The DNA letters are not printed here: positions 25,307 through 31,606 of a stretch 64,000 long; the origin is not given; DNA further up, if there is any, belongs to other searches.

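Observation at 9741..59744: Candidate undescribed surface-display system: seven giant secreted enzymes/adhesins share one ~300-aa C-terminal module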

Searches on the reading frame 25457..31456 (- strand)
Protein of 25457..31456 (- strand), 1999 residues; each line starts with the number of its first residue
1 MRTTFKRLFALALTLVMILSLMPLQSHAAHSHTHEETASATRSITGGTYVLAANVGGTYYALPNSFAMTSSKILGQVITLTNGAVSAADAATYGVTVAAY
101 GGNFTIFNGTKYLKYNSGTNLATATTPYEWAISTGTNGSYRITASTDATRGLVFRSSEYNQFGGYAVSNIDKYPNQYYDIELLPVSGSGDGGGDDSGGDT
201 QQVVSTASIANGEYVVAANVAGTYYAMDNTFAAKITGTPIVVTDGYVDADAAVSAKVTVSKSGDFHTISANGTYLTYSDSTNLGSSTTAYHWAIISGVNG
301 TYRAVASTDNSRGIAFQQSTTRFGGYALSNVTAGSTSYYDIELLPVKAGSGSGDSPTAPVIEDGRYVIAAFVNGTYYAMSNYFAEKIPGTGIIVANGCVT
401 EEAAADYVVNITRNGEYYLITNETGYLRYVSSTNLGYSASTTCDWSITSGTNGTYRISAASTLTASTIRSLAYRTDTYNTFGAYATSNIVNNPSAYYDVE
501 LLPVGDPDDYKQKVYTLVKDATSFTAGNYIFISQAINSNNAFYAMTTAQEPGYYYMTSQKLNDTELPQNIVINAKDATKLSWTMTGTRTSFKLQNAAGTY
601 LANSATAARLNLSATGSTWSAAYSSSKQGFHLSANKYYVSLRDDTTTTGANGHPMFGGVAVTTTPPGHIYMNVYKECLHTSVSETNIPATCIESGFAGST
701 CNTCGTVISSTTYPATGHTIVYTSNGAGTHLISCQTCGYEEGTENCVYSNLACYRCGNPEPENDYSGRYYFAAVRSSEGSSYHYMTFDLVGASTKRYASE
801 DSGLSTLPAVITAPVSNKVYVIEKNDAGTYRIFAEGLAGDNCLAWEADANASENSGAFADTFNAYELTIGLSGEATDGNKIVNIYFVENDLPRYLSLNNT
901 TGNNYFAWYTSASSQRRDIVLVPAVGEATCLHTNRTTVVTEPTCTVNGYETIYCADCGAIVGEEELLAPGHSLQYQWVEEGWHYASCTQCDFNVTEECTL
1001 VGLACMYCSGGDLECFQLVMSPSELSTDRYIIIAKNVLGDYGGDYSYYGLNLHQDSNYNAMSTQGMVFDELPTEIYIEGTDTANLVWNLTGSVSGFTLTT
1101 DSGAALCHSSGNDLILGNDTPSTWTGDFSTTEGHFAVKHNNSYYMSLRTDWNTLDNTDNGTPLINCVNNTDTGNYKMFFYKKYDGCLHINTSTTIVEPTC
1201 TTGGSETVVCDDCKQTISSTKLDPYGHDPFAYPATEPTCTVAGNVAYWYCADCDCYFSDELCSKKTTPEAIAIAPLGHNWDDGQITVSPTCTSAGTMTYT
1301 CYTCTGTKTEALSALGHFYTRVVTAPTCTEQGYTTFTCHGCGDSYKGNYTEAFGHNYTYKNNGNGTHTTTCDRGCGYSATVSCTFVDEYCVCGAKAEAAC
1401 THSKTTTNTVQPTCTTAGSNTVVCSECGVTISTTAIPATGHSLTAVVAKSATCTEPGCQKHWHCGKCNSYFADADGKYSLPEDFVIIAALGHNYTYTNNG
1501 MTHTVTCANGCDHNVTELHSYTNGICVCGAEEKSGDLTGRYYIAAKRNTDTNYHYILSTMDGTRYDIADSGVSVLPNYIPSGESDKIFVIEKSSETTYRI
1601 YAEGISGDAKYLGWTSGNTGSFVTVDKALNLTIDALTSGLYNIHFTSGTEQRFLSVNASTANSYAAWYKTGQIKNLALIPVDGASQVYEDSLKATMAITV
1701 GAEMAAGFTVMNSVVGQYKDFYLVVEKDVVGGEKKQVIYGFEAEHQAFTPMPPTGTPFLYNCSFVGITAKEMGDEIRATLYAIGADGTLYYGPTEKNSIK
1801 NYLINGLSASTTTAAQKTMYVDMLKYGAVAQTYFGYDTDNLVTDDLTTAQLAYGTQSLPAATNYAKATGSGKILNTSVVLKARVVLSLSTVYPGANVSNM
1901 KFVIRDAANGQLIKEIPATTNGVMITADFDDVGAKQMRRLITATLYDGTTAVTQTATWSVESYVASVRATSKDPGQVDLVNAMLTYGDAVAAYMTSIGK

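Call 4: search_protein_families(library=pfam, proteins=[window:25457-31456:-], max_evalue=0.01)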
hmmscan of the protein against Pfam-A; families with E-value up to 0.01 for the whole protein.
window:25457-31456:- (1999 aa): 0 families

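Call 74: search_solved_structures(query=window:25457-31456:-, max_evalue=0.001)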
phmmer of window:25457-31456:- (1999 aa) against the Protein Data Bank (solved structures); distinct sequences matched with E-value up to 0.001: 0.
